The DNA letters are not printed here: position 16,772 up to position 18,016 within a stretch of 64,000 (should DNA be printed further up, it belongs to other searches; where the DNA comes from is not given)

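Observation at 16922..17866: Unexplained P-loop + tRNA-synthetase editing-like (SAD) protein as last gene of a B12 glutamate mutase operon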

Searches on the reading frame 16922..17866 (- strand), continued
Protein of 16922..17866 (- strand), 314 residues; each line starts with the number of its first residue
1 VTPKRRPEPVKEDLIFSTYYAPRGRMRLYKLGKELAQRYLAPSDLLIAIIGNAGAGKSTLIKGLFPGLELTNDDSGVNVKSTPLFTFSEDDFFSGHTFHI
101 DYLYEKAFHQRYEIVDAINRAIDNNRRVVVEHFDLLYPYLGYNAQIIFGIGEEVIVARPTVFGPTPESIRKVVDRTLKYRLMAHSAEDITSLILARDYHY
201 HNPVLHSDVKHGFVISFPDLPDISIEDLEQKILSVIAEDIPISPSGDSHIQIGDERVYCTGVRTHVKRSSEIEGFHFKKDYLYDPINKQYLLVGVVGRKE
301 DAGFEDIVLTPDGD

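Call 23: search_protein_families(library=pfam, alignment_id=A1, max_evalue=10)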
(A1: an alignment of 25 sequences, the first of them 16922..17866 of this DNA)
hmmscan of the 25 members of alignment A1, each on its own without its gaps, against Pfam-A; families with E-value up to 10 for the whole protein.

A. member 1, window:16922-17866:- (314 aa): 14 families
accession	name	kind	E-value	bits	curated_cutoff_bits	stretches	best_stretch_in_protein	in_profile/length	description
PF02367.23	TsaE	-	2.8e-05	24.5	26.6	1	29-105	8-76/128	Threonylcarbamoyl adenosine biosynthesis protein TsaE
PF00005.33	ABC_tran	-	0.0085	17.1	25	1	46-69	13-36/137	ABC transporter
PF03193.22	RsgA_GTPase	-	0.009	16.3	30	1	46-70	108-132/174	RsgA GTPase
PF13555.12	AAA_29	-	0.012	15.7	27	1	46-61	24-39/61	P-loop containing region of AAA domain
PF13401.12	AAA_22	-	0.024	15.4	27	1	45-79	6-33/130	AAA domain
PF13604.12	AAA_30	-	0.026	14.7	27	1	34-64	8-38/191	AAA domain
PF01926.29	MMR_HSR1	-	0.051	14.1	21.9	1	47-66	2-21/113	50S ribosome-binding GTPase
PF13191.12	AAA_16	-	0.059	14.3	32.6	1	33-65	13-45/167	AAA ATPase domain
PF20703.3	nSTAND1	-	0.06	13.4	27.1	1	34-78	29-67/379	Novel STAND NTPase 1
PF13476.12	AAA_23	-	0.084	13.9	27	1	44-67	19-42/201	AAA domain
PF05729.18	NACHT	-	0.22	11.8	26.7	1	46-67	2-23/167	NACHT domain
PF19993.5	DO-GTPase2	-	0.25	11.4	27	1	46-65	2-21/226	Double-GTPase 2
PF25201.1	nSTAND6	-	0.29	11.6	27.7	1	46-85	20-58/148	Novel STAND NTPase 6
PF20720.3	nSTAND3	-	0.46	10.6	27.2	1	46-65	19-38/155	Novel STAND NTPase 3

B. families by the number of members that match (of 25 scanned): 37 families (the first 25 are shown)
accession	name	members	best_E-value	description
PF00005.33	ABC_tran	25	0.00059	ABC transporter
PF13555.12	AAA_29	25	0.0081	P-loop containing region of AAA domain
PF19993.5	DO-GTPase2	24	0.022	Double-GTPase 2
PF02367.23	TsaE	22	2.8e-05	Threonylcarbamoyl adenosine biosynthesis protein TsaE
PF13304.12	AAA_21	19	0.00011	AAA domain, putative AbiEii toxin, Type IV TA system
PF07973.19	tRNA_SAD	18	0.0011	Threonyl and Alanyl tRNA synthetase second additional domain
PF01926.29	MMR_HSR1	18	0.03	50S ribosome-binding GTPase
PF13521.12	AAA_28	18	0.045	AAA domain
PF20703.3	nSTAND1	18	0.06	Novel STAND NTPase 1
PF13476.12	AAA_23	16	0.024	AAA domain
PF13401.12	AAA_22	15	0.018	AAA domain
PF13671.12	AAA_33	14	0.045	AAA domain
PF03193.22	RsgA_GTPase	12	0.0064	RsgA GTPase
PF01580.24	FtsK_SpoIIIE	8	0.034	FtsK/SpoIIIE family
PF13191.12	AAA_16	7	0.059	AAA ATPase domain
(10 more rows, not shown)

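Call 37: search_protein_families(library=pfam, proteins=[L030:8-1537:+, L030:1574-2473:+, L030:2487-3365:+, L030:4781-9496:+, L030:9836-11080:+, L030:11084-12007:+, L030:12125-13876:+], max_evalue=0.001)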
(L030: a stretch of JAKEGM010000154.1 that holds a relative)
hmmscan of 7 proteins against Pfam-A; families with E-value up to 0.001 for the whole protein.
L030:8-1537:+ (509 aa): 5 families
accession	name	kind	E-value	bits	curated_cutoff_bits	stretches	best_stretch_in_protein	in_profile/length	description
PF08442.15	ATP-grasp_2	-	2.6e-49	168.1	29.5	1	1-192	2-202/202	ATP-grasp domain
PF13549.11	ATP-grasp_5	-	3.5e-17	63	27.6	1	3-206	12-220/221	ATP-grasp domain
PF24948.1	Citrate_synth_N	-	4.1e-14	52.9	83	1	77-210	100-223/232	ATP-citrate synthase ATP-grasp domain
PF16114.10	Citrate_bind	-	7.9e-10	39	26.8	1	262-388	30-165/177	ATP citrate lyase citrate-binding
PF02786.22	CPSase_L_D2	-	3.8e-06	27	19.8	1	7-108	6-105/211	Carbamoyl-phosphate synthase L chain, ATP binding domain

L030:1574-2473:+ (299 aa): 3 families
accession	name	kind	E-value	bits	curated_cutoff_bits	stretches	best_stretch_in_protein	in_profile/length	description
PF02629.25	CoA_binding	-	2.6e-22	79.8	22.3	1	7-95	2-92/97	CoA binding domain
PF00549.24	Ligase_CoA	-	4.4e-11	43.4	24.5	1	158-278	1-126/128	CoA-ligase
PF13607.11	Succ_CoA_lig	-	6.9e-09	36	27.4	1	152-292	1-135/138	Succinyl-CoA ligase like flavodoxin domain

L030:2487-3365:+ (292 aa): 3 families
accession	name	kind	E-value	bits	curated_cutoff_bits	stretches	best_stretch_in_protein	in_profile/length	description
PF03328.21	HpcH_HpaI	-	1.2e-54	185.3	25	1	5-224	1-221/221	HpcH/HpaI aldolase/citrate lyase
PF15617.12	C-C_Bond_Lyase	-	2.1e-13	50.6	28.4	1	7-285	10-316/320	C-C_Bond_Lyase of the TIM-Barrel fold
PF22484.2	DUF6986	-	1.4e-06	27.8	27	1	90-169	167-253/408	Domain of unknown function (DUF6986)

L030:4781-9496:+ (1571 aa): 3 families
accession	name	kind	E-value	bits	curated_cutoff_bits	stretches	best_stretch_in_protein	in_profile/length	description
PF00932.25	LTD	-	1.8e-71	237.9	34.3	5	949-1066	2-108/109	Lamin Tail Domain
PF08757.17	CotH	-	5.1e-31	108.8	23.8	1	615-913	34-313/322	CotH kinase protein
PF00404.24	Dockerin_1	-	7.4e-05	23.3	22.9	1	27-79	2-54/57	Dockerin type I domain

L030:9836-11080:+ (414 aa): 12 families
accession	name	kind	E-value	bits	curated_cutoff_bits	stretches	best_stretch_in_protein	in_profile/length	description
PF00248.27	Aldo_ket_red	-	7.3e-32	111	24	1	51-309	2-287/291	Aldo/keto reductase family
PF13534.11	Fer4_17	-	2.1e-08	35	22.2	1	320-394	2-61/61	4Fe-4S dicluster domain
PF13183.11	Fer4_8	-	1.4e-07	32.4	27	1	319-392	4-67/68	4Fe-4S dicluster domain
PF12838.12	Fer4_7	-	1.6e-07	32.1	27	1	290-334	11-52/52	4Fe-4S dicluster domain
PF13187.11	Fer4_9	-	3.6e-07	30.5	27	1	320-392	2-50/52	4Fe-4S dicluster domain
PF13237.11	Fer4_10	-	3.2e-05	24.2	25.5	1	317-389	6-52/53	4Fe-4S dicluster domain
PF14697.11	Fer4_21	-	7e-05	23.3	35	0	303-332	24-53/59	4Fe-4S dicluster domain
PF00037.32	Fer4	-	8.4e-05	22.7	21.1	1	319-334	7-22/24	4Fe-4S binding domain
PF12797.12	Fer4_2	-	0.00016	21.9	24.5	0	374-389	5-20/22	4Fe-4S binding domain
PF12837.12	Fer4_6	-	0.00017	21.8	25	0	318-333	7-22/24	4Fe-4S binding domain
PF17179.9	Fer4_22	-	0.0007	20.8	27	0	370-392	72-94/95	4Fe-4S dicluster domain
PF13746.11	Fer4_18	-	0.00098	19.7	27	0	370-399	52-81/114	4Fe-4S dicluster domain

L030:11084-12007:+ (307 aa): 8 families
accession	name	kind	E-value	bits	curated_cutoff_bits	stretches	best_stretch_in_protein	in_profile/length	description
PF22741.1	PTP-NADK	-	2.4e-21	76.3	27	1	155-263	29-146/163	DSP-PTPase phosphatase fused to NAD+ Kinase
PF22785.1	Tc-R-P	-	9.8e-15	55.4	27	1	157-248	6-102/106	Polymorphic toxin system, DSP-PTPase phosphatase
PF03162.18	Y_phosphatase2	-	6.2e-12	45.9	27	1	150-288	8-151/165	Tyrosine phosphatase family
PF22784.1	PTP-SAK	-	3.2e-09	37.4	27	1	169-252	26-113/153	Swiss Army Knife protein, DSP-PTPase phosphatase domain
PF13350.11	Y_phosphatase3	-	4.6e-09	37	22.2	1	200-246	107-149/240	Tyrosine phosphatase family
PF00782.25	DSPc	-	6.9e-09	36.1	33.5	1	156-263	1-111/133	Dual specificity phosphatase, catalytic domain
PF14566.11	PTPlike_phytase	-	2.5e-06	28.1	27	1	191-249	97-157/158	Inositol hexakisphosphate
PF00102.32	Y_phosphatase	-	0.00081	19.5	20.9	0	211-248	152-192/234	Protein-tyrosine phosphatase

L030:12125-13876:+ (583 aa): 0 families

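Call 39: search_protein_families(library=pfam, proteins=[L039:4947-5945:+, L039:5948-7108:+, L039:7235-8221:+, L039:13981-15252:+, L039:15555-16463:+, L039:16460-17401:+, L039:17548-18807:+, L039:18996-20324:+], max_evalue=0.001)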
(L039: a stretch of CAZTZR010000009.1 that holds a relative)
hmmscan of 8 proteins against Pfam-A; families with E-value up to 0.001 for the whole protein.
L039:4947-5945:+ (332 aa): 1 family
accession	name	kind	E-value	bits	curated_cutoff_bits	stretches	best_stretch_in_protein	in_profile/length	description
PF00696.33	AA_kinase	-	8.5e-25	88.3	24.9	1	17-312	2-234/234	Amino acid kinase family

L039:5948-7108:+ (386 aa): 4 families
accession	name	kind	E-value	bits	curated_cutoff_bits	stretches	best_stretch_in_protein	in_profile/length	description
PF02568.20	ThiI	-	3.5e-59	200.2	20.5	1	174-368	1-195/197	Thiamine biosynthesis protein (ThiI)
PF22025.1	ThiI_fer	-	5.1e-17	62.5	25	1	5-76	2-72/72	ThiI ferredoxin-like domain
PF02926.22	THUMP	-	7.7e-12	45.9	20.6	1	85-156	4-77/84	THUMP domain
PF06508.19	QueC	-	0.00034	20.6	22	0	181-208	4-31/210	Queuosine biosynthesis protein QueC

L039:7235-8221:+ (328 aa): 1 family
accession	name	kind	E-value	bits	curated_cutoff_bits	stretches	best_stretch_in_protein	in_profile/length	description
PF00392.27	GntR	-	1.2e-15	57.3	27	1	16-78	2-64/64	Bacterial regulatory proteins, gntR family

L039:13981-15252:+ (423 aa): 6 families
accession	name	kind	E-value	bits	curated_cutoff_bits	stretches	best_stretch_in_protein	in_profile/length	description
PF08442.15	ATP-grasp_2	-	1.2e-56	192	29.5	1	6-200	1-201/202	ATP-grasp domain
PF24948.1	Citrate_synth_N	-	1.3e-14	54.5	83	1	7-223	5-227/232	ATP-citrate synthase ATP-grasp domain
PF13549.11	ATP-grasp_5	-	2.8e-12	46.9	27.6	1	8-215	11-220/221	ATP-grasp domain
PF16114.10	Citrate_bind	-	3.8e-10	40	26.8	1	274-398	32-165/177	ATP citrate lyase citrate-binding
PF01071.24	GARS_A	-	4.7e-05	23.7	27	1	13-99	7-90/194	Phosphoribosylglycinamide synthetase, ATP-grasp (A) domain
PF02786.22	CPSase_L_D2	-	4.9e-05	23.4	19.8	1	13-103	6-94/211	Carbamoyl-phosphate synthase L chain, ATP binding domain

L039:15555-16463:+ (302 aa): 4 families
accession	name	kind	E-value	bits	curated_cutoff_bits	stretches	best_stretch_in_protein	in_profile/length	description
PF02629.25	CoA_binding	-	1e-21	77.9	22.3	1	6-98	1-95/97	CoA binding domain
PF00549.24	Ligase_CoA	-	1.3e-13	51.6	24.5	1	158-277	1-125/128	CoA-ligase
PF13607.11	Succ_CoA_lig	-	1.8e-08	34.7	27.4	1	152-288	1-131/138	Succinyl-CoA ligase like flavodoxin domain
PF13380.12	CoA_binding_2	-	2.1e-08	35.1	22.8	1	18-129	13-114/116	CoA binding domain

L039:16460-17401:+ (313 aa): 3 families
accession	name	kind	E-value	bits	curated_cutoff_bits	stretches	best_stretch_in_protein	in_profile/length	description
PF03328.21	HpcH_HpaI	-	1.6e-50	171.9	25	1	5-228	1-221/221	HpcH/HpaI aldolase/citrate lyase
PF15617.12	C-C_Bond_Lyase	-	8.8e-15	55.1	28.4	1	6-281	9-308/320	C-C_Bond_Lyase of the TIM-Barrel fold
PF22484.2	DUF6986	-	5.2e-05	22.7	27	1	90-191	167-275/408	Domain of unknown function (DUF6986)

L039:17548-18807:+ (419 aa): 0 families

L039:18996-20324:+ (442 aa): 1 family
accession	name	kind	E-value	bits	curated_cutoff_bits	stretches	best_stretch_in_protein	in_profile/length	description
PF00365.25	PFK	-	3.4e-61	207.5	30.9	1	78-385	1-276/277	Phosphofructokinase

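Call 59: find_encoding_contigs(protein=P0124, flank=10000, max_places=3)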
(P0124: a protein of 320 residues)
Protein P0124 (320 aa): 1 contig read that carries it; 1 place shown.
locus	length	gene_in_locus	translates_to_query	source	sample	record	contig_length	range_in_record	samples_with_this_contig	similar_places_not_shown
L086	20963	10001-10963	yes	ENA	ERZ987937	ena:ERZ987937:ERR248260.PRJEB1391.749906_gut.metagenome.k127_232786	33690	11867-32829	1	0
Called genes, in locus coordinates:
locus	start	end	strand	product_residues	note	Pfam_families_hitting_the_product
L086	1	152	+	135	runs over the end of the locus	PF02310:B12-binding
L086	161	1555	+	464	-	PF13941:MutL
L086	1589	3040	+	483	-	PF06368:Met_asp_mut_E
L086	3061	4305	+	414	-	PF05034:MAAL_N, PF07476:MAAL_C, PF13378:MR_MLE_C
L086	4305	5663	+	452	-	PF07287:AtuA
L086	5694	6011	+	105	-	PF14330:DUF4387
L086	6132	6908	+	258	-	PF00561:Abhydrolase_1, PF12146:Hydrolase_4 (weak), PF12697:Abhydrolase_6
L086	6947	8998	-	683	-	PF05649:Peptidase_M13_N, PF01431:Peptidase_M13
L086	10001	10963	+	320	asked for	-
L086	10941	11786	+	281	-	PF05681:Fumerase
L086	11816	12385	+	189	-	PF05683:Fumerase_C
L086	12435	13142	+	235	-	-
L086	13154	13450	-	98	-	PF05258:DciA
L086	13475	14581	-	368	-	PF02463:SMC_N, PF13175:AAA_15, PF13476:AAA_23, PF13304:AAA_21 (faint)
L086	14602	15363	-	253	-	PF19293:CdaA_N, PF02457:DAC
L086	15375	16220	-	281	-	PF00809:Pterin_bind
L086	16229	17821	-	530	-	PF00890:FAD_binding_2, PF01266:DAO (weak), PF07992:Pyr_redox_2 (faint), PF02910:Succ_DH_flav_C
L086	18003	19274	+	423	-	PF13620:CarboxypepD_reg (weak), PF13715:CarbopepD_reg_2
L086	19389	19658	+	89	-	PF00312:Ribosomal_S15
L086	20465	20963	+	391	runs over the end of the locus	-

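Call 60: find_encoding_contigs(protein=P0142, flank=10000, max_places=3)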
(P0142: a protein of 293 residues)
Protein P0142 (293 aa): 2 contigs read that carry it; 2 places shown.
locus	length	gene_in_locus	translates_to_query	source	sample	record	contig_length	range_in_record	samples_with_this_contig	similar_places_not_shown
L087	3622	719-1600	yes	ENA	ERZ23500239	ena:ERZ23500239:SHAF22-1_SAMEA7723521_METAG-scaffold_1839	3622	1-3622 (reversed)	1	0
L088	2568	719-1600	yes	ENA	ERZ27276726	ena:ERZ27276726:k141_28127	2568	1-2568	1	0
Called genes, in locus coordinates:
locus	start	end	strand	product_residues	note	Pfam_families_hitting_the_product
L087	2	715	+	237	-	?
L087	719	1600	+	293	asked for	-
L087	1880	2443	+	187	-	PF13560:HTH_31 (weak), PF01381:HTH_3, PF12844:HTH_19 (weak), PF13443:HTH_26 (weak), PF07883:Cupin_2, PF02311:AraC_binding (weak)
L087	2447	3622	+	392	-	?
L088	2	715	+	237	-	?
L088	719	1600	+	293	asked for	-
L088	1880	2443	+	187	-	PF13560:HTH_31 (weak), PF01381:HTH_3, PF12844:HTH_19 (weak), PF13443:HTH_26 (weak), PF07883:Cupin_2, PF02311:AraC_binding (weak)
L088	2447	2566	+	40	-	?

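Call 61: search_protein_families(library=pfam, proteins=[L087:2-715:+, L087:2447-3622:+, L086:12435-13142:+], max_evalue=0.001)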
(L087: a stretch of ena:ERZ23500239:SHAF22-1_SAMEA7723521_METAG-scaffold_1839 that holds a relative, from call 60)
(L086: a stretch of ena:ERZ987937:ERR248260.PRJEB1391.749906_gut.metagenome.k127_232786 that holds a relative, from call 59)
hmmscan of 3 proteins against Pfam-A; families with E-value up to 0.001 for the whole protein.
L087:2-715:+ (237 aa): 0 families

L087:2447-3622:+ (392 aa): 1 family
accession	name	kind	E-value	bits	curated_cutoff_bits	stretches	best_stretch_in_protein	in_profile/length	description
PF00501.34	AMP-binding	-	1.9e-55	188.7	29.9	1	46-389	7-359/384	AMP-binding enzyme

L086:12435-13142:+ (235 aa): 0 families

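Call 62: find_encoding_contigs(protein=P0128, flank=10000, max_places=3)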
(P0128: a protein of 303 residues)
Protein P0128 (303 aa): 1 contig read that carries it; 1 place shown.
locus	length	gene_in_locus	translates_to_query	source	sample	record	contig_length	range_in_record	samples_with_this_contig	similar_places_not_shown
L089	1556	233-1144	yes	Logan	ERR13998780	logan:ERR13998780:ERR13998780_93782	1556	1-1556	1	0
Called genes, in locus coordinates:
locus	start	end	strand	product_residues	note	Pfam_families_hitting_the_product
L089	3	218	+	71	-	?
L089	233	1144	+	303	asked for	-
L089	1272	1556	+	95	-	?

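Call 66: search_protein_families(library=pfam, proteins=[P0211, P0161, P0153, P0246, P0238, P0172], max_evalue=0.001)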
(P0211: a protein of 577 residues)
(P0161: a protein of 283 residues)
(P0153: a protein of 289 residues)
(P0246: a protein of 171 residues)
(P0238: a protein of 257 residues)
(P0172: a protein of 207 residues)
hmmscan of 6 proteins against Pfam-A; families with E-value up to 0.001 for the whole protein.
P0211 (577 aa): 1 family
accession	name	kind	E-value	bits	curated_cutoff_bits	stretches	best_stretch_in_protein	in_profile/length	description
PF08757.17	CotH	-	2.1e-14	54.2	23.8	1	216-303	2-88/322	CotH kinase protein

P0161 (283 aa): 0 families

P0153 (289 aa): 1 family
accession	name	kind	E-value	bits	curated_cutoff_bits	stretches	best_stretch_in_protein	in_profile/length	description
PF01076.25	Mob_Pre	-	1.8e-21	77.3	25.5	1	4-121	2-122/196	Plasmid recombination enzyme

P0246 (171 aa): 1 family
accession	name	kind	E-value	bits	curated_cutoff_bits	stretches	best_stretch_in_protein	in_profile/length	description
PF00072.30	Response_reg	-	1.5e-12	48.1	30.2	1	5-89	2-82/111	Response regulator receiver domain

P0238 (257 aa): 2 families
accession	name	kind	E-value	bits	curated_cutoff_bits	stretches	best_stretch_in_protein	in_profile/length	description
PF05681.19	Fumerase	-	7.7e-66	222.6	25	1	113-254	127-268/270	Fumarate hydratase (Fumerase)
PF05034.18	MAAL_N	-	1.6e-05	25.1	27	1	1-27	1-27/159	Methylaspartate ammonia-lyase N-terminus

P0172 (207 aa): 0 families
